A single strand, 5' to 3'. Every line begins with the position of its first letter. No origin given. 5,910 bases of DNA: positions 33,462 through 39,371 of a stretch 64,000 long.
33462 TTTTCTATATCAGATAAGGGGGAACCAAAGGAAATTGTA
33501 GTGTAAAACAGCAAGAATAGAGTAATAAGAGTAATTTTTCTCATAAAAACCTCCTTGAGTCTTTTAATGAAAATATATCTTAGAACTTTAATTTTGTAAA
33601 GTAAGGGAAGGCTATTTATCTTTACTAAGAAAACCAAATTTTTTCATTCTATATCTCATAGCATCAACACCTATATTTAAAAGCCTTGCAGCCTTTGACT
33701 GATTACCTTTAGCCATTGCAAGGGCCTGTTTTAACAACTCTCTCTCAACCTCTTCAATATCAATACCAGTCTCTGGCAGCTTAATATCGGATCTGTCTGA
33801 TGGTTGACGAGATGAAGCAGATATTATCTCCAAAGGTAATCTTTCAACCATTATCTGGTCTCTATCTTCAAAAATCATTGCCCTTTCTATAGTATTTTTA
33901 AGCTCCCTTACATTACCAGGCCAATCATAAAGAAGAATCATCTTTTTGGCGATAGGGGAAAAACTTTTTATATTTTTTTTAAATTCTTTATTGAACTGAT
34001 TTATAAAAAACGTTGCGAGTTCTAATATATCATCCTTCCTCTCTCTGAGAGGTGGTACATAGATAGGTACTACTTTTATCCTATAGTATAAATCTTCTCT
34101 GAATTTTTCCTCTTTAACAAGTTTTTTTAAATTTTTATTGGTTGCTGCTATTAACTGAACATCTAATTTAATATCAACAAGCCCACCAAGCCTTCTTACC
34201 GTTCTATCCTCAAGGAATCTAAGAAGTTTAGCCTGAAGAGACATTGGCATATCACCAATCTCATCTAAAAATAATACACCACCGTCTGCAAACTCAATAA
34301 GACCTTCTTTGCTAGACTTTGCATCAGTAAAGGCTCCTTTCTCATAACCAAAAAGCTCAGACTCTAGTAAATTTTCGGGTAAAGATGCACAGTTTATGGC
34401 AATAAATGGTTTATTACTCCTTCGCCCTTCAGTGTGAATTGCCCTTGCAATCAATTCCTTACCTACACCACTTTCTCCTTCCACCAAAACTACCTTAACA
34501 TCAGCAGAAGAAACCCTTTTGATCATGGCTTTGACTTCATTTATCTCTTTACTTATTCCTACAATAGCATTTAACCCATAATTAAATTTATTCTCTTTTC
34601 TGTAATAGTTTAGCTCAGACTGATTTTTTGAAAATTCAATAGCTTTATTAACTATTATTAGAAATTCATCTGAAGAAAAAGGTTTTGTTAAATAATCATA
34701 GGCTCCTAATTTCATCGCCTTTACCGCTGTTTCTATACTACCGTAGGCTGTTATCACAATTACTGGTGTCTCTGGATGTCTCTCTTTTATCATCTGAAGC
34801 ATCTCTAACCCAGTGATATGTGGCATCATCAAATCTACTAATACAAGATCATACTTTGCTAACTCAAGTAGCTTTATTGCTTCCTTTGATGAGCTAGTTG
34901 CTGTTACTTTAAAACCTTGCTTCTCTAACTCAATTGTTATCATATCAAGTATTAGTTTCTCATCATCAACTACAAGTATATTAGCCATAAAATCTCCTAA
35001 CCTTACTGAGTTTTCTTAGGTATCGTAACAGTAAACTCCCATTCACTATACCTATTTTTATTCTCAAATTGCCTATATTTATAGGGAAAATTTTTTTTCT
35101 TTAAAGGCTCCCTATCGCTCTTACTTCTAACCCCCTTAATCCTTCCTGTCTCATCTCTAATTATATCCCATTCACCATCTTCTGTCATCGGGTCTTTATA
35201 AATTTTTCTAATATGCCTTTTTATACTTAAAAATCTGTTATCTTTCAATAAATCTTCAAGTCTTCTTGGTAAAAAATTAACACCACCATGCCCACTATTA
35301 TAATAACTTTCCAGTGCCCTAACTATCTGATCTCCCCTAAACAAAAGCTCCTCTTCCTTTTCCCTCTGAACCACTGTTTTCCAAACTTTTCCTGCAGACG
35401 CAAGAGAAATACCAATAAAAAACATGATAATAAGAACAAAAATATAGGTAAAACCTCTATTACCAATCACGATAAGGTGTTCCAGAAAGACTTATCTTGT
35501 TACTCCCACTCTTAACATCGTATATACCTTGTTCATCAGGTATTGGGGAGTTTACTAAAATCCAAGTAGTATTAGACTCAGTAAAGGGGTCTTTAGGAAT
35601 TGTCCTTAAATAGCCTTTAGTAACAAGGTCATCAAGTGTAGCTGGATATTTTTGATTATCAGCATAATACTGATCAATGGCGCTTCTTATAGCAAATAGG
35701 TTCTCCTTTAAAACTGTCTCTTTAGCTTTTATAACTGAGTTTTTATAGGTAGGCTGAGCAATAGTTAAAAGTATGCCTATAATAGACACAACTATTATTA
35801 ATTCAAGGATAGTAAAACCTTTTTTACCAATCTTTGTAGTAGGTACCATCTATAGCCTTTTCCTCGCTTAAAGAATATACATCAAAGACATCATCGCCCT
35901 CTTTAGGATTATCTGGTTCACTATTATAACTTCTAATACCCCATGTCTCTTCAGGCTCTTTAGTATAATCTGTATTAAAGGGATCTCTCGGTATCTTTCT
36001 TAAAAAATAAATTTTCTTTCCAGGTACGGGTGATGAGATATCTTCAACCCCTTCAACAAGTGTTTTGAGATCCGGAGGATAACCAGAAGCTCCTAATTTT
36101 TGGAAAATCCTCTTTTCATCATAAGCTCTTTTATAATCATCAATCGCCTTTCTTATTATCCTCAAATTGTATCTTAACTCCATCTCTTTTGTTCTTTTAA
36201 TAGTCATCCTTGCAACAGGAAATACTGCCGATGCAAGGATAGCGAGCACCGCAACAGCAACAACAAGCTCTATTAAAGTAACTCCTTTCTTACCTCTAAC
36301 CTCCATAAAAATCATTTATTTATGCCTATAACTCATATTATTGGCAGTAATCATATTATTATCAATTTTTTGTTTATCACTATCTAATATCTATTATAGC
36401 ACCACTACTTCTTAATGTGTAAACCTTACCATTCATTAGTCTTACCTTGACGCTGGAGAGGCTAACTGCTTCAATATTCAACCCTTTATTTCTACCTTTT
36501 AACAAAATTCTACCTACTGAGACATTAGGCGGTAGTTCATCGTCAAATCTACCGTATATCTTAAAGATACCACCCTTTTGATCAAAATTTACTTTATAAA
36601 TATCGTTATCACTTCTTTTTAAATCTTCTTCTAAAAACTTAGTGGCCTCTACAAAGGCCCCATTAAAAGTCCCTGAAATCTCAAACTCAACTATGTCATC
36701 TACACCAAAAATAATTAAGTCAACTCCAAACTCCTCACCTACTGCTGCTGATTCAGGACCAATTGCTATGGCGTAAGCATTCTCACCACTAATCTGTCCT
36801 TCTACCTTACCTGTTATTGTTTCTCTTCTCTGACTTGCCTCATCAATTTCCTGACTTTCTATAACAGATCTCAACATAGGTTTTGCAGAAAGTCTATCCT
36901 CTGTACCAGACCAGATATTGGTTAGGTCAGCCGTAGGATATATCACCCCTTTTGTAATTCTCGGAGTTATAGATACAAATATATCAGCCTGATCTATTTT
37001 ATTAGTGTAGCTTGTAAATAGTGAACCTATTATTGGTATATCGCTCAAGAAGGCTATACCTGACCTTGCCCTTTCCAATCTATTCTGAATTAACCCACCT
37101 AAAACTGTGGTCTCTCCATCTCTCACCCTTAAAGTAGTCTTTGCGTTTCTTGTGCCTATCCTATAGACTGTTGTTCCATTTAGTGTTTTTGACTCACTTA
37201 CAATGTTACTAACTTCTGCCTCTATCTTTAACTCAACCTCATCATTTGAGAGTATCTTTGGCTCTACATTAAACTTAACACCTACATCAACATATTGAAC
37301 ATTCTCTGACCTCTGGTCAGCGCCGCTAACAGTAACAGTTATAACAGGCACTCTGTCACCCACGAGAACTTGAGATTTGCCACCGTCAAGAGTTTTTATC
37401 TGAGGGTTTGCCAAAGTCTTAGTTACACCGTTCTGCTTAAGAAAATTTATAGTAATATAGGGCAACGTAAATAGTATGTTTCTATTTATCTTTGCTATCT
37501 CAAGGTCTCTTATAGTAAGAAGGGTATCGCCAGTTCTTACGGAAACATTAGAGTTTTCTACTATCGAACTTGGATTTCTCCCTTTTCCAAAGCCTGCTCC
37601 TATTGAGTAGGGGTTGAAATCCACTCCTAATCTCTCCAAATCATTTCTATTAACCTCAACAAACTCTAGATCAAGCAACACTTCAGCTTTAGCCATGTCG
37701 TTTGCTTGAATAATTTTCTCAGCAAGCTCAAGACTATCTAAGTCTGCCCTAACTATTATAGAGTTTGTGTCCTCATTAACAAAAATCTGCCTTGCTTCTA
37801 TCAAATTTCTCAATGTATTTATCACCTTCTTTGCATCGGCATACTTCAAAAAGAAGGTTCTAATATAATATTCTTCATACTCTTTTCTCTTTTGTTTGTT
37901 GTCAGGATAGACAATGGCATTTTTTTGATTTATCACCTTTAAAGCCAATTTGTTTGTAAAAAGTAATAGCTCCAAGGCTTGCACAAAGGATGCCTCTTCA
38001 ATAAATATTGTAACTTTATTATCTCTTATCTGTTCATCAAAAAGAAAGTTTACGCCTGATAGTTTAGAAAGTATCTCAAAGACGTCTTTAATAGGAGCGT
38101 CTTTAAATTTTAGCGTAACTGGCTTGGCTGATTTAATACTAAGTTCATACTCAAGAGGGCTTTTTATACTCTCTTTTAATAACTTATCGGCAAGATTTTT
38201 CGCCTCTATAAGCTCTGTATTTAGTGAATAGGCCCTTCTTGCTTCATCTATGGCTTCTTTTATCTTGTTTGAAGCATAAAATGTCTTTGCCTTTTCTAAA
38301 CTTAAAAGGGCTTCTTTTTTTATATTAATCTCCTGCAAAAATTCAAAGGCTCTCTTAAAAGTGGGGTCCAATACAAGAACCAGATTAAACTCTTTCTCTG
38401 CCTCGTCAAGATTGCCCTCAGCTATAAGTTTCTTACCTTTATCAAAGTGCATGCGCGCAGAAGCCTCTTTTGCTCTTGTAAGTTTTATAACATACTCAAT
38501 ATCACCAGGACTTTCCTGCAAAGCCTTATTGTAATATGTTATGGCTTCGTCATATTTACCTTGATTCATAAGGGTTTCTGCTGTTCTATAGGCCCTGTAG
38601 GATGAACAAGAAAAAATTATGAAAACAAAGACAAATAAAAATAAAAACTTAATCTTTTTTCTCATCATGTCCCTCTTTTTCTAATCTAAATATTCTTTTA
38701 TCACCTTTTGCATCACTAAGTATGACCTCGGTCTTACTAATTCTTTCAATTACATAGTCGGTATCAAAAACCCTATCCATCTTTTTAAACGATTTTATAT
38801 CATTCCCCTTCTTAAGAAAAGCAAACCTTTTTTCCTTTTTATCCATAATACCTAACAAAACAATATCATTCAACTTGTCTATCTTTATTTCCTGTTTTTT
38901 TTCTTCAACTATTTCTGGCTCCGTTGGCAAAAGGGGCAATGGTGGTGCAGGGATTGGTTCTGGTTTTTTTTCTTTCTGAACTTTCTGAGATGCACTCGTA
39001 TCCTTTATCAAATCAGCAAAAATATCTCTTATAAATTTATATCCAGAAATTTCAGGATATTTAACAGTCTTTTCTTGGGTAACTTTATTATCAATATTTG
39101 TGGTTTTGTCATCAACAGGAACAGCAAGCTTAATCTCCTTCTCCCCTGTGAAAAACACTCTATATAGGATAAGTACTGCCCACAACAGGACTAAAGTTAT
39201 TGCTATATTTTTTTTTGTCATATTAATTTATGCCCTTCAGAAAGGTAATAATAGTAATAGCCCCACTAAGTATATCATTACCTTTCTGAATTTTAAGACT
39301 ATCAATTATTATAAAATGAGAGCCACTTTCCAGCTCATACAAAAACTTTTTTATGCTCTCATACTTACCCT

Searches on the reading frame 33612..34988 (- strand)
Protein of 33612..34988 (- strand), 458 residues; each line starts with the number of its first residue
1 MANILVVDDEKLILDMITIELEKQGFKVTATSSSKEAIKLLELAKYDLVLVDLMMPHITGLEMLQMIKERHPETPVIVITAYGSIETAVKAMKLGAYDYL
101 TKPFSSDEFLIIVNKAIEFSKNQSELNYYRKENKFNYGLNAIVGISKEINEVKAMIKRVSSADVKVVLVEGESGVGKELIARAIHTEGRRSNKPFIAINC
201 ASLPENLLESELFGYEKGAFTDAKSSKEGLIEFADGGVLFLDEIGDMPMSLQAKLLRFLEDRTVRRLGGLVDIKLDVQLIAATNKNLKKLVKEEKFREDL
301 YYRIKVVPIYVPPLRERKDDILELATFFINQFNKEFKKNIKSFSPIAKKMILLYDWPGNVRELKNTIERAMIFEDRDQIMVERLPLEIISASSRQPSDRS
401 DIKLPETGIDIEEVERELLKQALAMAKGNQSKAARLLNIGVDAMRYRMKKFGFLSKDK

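Call 67: search_protein_families(library=pfam, proteins=[window:33612-34988:-], max_evalue=1)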
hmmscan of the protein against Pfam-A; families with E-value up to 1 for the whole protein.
window:33612-34988:- (458 aa): 22 families
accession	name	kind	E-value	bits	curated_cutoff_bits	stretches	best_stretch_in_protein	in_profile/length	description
PF00158.32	Sigma54_activat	-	5.6e-69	231.6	20.2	1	142-309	1-167/168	Sigma-54 interaction domain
PF00072.30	Response_reg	-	4.8e-33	114.1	30.2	1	4-112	1-109/111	Response regulator receiver domain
PF25601.1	AAA_lid_14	-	3.2e-26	91.4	27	1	315-398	1-84/87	AAA+ ATPase lid domain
PF14532.12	Sigma54_activ_2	-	4.5e-20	72.7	25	1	143-314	1-138/138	Sigma-54 interaction domain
PF02954.25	HTH_8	-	9.2e-13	48.1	22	1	411-451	2-42/42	Bacterial regulatory protein, Fis family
PF07728.20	AAA_5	-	2.2e-08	34.7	22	1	167-287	2-125/139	AAA domain (dynein-related subfamily)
PF07724.20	AAA_2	-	1.7e-07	31.9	27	1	167-296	6-136/166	AAA domain (Cdc48 subfamily)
PF00004.35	AAA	-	4.8e-07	30.7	21.2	1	167-288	1-112/131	ATPase family associated with various cellular activities (AAA)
PF01078.27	Mg_chelatase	-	1.3e-05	25.1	20.3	1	225-285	96-158/207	Magnesium chelatase, subunit ChlI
PF13191.12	AAA_16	-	5e-05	24.3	32.6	1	146-219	6-85/167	AAA ATPase domain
PF20161.5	VpsR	-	0.0056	16.8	23.7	1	18-112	24-119/121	VpsR domain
PF10923.14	BrxC_BrxD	-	0.017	14.5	22.2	1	138-199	22-82/414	BREX system ATP-binding protein BrxC/D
PF20720.3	nSTAND3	-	0.019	15.1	27.2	1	164-192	17-45/155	Novel STAND NTPase 3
PF23198.2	PDE8A_N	-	0.024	15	29.6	1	3-77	12-87/147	PDE8A-like, N-terminal domain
PF03709.21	OKR_DC_1_N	-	0.029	15.1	29.3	1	17-86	9-76/111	Orn/Lys/Arg decarboxylase, N-terminal domain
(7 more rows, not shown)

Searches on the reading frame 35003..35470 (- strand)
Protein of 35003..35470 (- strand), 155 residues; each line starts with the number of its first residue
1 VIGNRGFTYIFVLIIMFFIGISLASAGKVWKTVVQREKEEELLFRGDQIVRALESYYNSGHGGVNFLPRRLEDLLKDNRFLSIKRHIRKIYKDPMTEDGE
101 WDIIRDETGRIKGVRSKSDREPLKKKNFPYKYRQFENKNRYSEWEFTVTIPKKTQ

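Call 8: search_protein_families(library=ncbifam, proteins=[window:35003-35470:-], max_evalue=0.01)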
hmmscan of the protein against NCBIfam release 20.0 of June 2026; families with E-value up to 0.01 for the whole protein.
window:35003-35470:- (155 aa): 0 families

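Call 67: search_protein_families(library=pfam, proteins=[window:35003-35470:-], max_evalue=1)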
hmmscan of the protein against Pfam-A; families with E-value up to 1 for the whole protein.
window:35003-35470:- (155 aa): 1 family
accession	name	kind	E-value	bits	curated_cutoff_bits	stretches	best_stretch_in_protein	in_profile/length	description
PF20485.3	DUF6724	-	0.18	12.1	27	0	85-107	37-59/64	Family of unknown function (DUF6724)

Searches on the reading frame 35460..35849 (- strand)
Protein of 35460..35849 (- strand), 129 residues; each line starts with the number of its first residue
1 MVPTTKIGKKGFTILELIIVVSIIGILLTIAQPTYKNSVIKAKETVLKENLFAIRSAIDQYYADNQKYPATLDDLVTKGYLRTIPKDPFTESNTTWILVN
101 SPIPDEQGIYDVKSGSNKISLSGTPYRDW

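Call 8: search_protein_families(library=ncbifam, proteins=[window:35460-35849:-], max_evalue=0.01)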
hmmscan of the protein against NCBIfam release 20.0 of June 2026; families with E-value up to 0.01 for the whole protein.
window:35460-35849:- (129 aa): 8 families
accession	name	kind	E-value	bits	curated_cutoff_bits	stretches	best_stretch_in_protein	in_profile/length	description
TIGR01710.1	typeII_sec_gspG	equivalog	4.2e-15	56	88.85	1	10-73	1-64/134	type II secretion system major pseudopilin GspG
NF041775.1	typeIV_PilA_Myxo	equivalog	2.1e-09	37.6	400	1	9-70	10-71/214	type IV pilin protein PilA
NF007862.0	PRK10574.1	equivalog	1.2e-08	35.2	138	1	9-64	4-59/145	prepilin peptidase-dependent pilin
NF040999.1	pilin_ComGC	equivalog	2.2e-08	34.2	75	1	9-83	1-74/84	competence type IV pilus major pilin ComGC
TIGR02532.1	IV_pilin_GFxxxE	domain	3.3e-07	29.9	16.3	1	9-31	1-23/24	prepilin-type N-terminal cleavage/methylation domain-containing protein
TIGR01708.2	typeII_sec_gspH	equivalog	3.2e-05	24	80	1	10-38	2-30/169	type II secretion system minor pseudopilin GspH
TIGR02596.1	TIGR02596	subfamily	0.0016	18.6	70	1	12-43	1-31/196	Verru_Chthon cassette protein D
NF040982.1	ComGD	equivalog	0.0096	16.3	70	0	9-45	1-37/139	competence type IV pilus minor pilin ComGD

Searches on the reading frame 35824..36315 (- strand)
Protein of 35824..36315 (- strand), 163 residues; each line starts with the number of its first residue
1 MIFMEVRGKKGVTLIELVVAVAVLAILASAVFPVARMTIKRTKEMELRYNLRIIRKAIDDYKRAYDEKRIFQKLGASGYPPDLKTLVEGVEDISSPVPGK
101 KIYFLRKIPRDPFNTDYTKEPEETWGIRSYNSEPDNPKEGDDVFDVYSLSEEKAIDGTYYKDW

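Call 8: search_protein_families(library=ncbifam, proteins=[window:35824-36315:-], max_evalue=0.01)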
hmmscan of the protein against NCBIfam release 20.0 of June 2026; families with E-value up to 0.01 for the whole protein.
window:35824-36315:- (163 aa): 6 families
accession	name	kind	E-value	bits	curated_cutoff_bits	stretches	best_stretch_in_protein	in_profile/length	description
TIGR01710.1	typeII_sec_gspG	equivalog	4.8e-09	36.4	88.85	1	10-135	1-118/134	type II secretion system major pseudopilin GspG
TIGR02532.1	IV_pilin_GFxxxE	domain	8.9e-07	28.5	16.3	1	9-31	1-23/24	prepilin-type N-terminal cleavage/methylation domain-containing protein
NF041013.1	T4P_ComGE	equivalog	2.1e-05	24.6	49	1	9-63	3-58/83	competence type IV pilus minor pilin ComGE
NF041775.1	typeIV_PilA_Myxo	equivalog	0.00049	20.1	400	1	9-60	10-61/214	type IV pilin protein PilA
NF007862.0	PRK10574.1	equivalog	0.0019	18.3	138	1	9-42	4-37/145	prepilin peptidase-dependent pilin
NF038303.1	EPS_HpsB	equivalog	0.0038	17.3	150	1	9-39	2-32/211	hormogonium polysaccharide secretion pseudopilin HpsB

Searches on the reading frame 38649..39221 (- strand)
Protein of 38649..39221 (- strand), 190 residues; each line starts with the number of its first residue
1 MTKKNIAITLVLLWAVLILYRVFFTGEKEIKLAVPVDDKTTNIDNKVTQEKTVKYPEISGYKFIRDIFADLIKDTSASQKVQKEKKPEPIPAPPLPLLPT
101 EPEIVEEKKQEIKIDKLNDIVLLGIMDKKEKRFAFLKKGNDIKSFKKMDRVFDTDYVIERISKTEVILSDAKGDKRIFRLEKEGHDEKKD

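Call 42: search_protein_families(library=pfam, proteins=[window:38649-39221:-], max_evalue=0.001)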
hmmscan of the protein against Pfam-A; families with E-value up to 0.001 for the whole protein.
window:38649-39221:- (190 aa): 0 families

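Call 67: search_protein_families(library=pfam, proteins=[window:38649-39221:-], max_evalue=1)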
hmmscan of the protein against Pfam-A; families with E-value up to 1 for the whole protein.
window:38649-39221:- (190 aa): 1 family
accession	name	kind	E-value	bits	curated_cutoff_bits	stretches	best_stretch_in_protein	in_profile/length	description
PF06129.17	Chordopox_G3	-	0.33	12.1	22.3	0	144-184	55-95/108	Chordopoxvirus G3 protein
